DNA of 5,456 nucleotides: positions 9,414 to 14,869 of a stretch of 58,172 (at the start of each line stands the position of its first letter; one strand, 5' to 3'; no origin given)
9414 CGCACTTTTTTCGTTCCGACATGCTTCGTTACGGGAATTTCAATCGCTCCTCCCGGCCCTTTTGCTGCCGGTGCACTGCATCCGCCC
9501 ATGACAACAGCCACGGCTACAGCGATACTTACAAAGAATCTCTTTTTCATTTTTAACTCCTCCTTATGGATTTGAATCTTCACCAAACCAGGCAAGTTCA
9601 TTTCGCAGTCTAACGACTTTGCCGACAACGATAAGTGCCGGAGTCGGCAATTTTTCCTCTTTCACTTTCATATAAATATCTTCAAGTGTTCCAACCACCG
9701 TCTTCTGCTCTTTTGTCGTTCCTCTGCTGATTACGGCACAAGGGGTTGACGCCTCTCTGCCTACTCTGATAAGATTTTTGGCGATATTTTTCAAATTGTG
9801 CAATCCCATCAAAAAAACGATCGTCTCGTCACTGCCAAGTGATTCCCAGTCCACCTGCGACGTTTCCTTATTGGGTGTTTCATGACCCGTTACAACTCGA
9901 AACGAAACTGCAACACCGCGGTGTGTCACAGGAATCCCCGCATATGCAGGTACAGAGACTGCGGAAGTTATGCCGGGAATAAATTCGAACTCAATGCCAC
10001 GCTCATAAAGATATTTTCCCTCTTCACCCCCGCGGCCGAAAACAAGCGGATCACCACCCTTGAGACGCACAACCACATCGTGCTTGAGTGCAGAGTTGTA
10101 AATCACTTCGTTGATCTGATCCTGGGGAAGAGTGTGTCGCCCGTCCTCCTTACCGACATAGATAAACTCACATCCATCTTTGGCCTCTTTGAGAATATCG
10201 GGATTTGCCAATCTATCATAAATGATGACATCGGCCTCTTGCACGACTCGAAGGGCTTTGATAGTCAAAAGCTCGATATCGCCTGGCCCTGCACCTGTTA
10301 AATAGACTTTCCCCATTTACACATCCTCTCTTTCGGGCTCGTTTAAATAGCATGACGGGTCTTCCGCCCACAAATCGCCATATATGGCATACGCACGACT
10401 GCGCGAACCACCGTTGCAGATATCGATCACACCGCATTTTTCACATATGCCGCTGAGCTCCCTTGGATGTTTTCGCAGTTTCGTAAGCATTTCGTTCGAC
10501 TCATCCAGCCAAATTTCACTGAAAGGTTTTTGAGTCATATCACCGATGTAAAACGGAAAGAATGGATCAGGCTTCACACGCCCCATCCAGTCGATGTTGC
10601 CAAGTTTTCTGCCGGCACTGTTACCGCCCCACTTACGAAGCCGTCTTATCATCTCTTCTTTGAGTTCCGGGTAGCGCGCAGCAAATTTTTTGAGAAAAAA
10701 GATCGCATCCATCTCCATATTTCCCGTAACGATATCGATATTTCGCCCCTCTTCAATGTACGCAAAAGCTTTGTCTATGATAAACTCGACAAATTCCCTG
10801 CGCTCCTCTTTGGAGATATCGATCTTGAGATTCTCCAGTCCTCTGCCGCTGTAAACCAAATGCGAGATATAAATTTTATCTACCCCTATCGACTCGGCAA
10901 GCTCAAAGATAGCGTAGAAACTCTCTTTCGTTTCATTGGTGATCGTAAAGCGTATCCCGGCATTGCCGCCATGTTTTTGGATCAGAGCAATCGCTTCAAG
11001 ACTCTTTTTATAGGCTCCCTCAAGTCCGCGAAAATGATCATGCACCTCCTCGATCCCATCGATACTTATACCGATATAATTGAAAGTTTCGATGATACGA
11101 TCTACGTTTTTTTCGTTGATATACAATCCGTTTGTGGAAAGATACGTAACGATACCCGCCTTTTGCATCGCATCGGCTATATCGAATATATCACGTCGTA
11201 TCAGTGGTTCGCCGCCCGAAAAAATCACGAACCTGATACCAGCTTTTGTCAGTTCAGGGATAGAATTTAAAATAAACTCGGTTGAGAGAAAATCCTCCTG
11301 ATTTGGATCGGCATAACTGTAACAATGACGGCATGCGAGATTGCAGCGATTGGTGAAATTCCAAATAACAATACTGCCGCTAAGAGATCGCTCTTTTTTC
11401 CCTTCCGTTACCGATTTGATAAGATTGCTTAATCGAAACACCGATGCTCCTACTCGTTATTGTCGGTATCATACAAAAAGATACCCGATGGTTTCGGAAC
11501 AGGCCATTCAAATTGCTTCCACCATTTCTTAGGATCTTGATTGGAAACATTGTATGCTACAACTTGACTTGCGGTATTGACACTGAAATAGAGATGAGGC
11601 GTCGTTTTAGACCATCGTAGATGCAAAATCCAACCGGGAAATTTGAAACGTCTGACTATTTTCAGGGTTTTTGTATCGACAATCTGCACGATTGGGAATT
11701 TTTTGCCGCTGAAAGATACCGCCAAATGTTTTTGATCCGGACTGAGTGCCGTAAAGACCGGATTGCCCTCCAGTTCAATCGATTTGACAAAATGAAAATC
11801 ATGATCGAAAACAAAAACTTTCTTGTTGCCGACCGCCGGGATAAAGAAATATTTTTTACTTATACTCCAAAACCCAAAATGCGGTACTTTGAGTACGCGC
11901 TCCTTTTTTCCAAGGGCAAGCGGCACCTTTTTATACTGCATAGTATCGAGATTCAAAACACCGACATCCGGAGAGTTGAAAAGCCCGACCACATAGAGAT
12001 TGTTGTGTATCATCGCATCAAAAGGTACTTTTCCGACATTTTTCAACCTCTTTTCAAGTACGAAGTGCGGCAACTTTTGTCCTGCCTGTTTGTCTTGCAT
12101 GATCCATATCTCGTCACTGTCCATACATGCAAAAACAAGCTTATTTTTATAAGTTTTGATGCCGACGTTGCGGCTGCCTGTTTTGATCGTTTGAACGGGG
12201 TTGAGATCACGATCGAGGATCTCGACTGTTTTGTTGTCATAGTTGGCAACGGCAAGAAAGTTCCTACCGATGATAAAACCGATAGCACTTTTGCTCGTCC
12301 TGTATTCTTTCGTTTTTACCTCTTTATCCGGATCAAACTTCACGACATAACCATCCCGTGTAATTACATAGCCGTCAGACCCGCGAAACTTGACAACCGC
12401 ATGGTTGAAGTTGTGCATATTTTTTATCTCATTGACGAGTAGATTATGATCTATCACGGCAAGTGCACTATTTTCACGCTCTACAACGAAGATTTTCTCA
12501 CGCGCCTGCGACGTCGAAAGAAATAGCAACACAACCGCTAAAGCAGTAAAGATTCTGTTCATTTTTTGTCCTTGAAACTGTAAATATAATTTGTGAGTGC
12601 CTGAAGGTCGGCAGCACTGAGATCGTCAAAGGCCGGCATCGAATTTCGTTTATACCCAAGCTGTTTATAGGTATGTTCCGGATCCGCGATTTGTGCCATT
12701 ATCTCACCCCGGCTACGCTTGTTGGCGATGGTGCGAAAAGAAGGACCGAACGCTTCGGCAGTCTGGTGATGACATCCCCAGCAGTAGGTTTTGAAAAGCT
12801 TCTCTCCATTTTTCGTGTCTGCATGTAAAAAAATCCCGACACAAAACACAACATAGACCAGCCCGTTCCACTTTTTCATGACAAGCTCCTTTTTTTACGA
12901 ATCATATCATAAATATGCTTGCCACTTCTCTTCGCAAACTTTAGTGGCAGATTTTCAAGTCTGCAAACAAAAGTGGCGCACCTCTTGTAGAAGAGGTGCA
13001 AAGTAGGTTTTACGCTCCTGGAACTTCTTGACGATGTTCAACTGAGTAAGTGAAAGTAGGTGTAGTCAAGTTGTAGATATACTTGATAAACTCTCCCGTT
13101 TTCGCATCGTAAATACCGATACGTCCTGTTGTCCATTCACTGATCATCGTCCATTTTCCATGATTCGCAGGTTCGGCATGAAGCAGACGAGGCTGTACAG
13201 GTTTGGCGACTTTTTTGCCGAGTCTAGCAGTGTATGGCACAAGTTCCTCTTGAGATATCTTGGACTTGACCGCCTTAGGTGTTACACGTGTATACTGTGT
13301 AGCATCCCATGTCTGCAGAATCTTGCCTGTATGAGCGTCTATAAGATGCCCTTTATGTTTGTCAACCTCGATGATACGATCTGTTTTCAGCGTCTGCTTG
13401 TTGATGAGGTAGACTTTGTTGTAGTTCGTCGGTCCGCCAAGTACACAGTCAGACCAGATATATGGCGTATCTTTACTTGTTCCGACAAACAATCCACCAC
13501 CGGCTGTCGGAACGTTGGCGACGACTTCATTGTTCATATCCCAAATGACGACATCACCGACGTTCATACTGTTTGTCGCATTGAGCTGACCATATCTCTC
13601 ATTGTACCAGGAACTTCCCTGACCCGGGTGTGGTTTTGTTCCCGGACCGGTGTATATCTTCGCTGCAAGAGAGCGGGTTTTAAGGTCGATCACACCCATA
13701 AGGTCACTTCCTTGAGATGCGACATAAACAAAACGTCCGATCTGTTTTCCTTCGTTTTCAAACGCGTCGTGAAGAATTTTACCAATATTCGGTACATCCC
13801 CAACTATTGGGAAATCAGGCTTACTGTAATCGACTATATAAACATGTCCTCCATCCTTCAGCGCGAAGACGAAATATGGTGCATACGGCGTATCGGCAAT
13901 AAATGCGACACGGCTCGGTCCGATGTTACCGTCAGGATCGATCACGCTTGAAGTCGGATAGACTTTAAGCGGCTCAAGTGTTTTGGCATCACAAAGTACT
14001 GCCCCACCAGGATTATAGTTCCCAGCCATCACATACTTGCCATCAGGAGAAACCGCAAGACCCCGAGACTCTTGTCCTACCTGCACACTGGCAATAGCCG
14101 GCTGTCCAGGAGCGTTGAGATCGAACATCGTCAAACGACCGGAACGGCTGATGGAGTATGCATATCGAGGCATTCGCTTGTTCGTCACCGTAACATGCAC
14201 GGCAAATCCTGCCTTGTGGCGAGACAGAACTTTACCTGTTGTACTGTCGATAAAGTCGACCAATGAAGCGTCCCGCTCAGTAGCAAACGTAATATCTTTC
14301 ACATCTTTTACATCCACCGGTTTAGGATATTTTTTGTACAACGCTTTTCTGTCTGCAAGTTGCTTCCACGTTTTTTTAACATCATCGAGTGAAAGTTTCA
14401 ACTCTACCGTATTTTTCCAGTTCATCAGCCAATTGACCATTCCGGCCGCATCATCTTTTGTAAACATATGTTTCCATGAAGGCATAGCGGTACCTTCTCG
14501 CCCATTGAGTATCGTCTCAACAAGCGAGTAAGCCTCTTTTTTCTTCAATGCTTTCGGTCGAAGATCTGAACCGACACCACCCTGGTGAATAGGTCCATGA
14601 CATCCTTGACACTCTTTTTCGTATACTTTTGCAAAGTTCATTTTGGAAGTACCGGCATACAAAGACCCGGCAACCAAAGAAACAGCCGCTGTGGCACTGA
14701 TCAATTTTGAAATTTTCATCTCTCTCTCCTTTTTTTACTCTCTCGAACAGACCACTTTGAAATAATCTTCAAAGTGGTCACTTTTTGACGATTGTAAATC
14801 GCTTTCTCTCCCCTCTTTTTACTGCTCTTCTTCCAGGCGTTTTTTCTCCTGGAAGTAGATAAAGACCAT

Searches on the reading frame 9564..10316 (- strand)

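Call 14: search_protein_families(library=pfam, proteins=[window:9564-10316:-], max_evalue=0.001)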
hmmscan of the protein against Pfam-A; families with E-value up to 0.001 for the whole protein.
window:9564-10316:- (250 aa): 1 family
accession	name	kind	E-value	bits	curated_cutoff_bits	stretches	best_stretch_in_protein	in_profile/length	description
PF00590.25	TP_methylase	-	1.3e-49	169.4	27.8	1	3-214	1-211/212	Tetrapyrrole (Corrin/Porphyrin) Methylases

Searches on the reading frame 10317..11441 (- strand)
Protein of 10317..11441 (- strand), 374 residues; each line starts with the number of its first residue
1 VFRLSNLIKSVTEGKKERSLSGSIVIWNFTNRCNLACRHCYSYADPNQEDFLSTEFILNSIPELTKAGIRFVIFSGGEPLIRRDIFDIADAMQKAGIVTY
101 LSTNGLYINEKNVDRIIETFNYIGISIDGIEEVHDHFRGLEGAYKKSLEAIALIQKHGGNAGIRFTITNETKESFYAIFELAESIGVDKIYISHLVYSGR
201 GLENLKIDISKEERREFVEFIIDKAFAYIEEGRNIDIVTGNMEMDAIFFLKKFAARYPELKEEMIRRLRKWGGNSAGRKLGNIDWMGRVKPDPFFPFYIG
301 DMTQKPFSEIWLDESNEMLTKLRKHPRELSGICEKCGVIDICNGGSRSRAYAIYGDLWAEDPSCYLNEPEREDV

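Call 14: search_protein_families(library=pfam, proteins=[window:10317-11441:-], max_evalue=0.001)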
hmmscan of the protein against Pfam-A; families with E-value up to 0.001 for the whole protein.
window:10317-11441:- (374 aa): 3 families
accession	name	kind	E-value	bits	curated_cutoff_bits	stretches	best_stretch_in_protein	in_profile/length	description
PF04055.27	Radical_SAM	-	1.1e-26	94.5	29.5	1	28-181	2-165/166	Radical SAM superfamily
PF13353.11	Fer4_12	-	4e-08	34.1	22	1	28-130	10-116/137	4Fe-4S single cluster domain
PF13186.11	SPASM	-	0.00028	21.6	21.5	1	282-336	9-66/67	Iron-sulfur cluster-binding domain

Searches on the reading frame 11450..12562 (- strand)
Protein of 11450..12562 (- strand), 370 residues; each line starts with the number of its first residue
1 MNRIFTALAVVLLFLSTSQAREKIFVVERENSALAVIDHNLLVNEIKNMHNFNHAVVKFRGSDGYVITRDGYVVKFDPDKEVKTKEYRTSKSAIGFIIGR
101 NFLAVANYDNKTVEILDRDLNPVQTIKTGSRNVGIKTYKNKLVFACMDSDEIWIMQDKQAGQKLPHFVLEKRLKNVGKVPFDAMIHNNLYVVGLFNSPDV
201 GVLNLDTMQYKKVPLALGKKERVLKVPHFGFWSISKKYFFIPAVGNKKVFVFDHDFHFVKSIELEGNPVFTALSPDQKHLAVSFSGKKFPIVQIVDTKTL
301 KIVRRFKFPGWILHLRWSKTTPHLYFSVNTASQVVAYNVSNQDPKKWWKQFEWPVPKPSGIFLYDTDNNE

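Call 14: search_protein_families(library=pfam, proteins=[window:11450-12562:-], max_evalue=0.001)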
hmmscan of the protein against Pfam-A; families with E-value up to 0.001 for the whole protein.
window:11450-12562:- (370 aa): 2 families
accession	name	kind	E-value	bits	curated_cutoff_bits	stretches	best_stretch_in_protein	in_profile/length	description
PF02239.22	Cytochrom_D1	-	3.4e-23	82.2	25.5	1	25-362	8-363/368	Cytochrome D1 heme domain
PF25174.1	Beta-prop_THOC3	-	2.4e-08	33.7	305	1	218-339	44-158/272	THOC3 beta-propeller domain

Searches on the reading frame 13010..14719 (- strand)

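Call 14: search_protein_families(library=pfam, proteins=[window:13010-14719:-], max_evalue=0.001)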
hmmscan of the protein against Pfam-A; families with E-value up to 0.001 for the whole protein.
window:13010-14719:- (569 aa): 2 families
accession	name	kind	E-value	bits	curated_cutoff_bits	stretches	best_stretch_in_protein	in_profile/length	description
PF02239.22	Cytochrom_D1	-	8.1e-56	189.6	25.5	1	139-561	2-366/368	Cytochrome D1 heme domain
PF13442.11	Cytochrome_CBB3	-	2.5e-11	44.1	27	1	30-98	7-68/68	Cytochrome C oxidase, cbb3-type, subunit III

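Call 74: search_protein_families(library=ncbifam, proteins=[window:13010-14719:-], max_evalue=0.00001)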
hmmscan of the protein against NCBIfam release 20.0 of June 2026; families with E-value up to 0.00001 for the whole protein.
window:13010-14719:- (569 aa): 5 families
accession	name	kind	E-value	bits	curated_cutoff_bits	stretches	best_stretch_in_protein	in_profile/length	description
TIGR03866.1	PQQ_ABC_repeats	subfamily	9.9e-08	31.4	287.3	0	132-233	43-142/310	PQQ-dependent catabolism-associated beta-propeller protein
NF011054.0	PRK14486.1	equivalog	2.7e-07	30.4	447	1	31-103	220-292/294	putative bifunctional cbb3-type cytochrome c oxidase subunit II/cytochrome c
NF045773.1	cytochro_C550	exception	3e-07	30.4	125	1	25-99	48-117/118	cytochrome c550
NF052460.1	L-NosZ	equivalog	1.5e-06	27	700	0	172-325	87-228/480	clade III lactonase-type nitrous-oxide reductase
NF045774.1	cytochro_C551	exception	3e-06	27.1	118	1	24-100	37-108/110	cytochrome c551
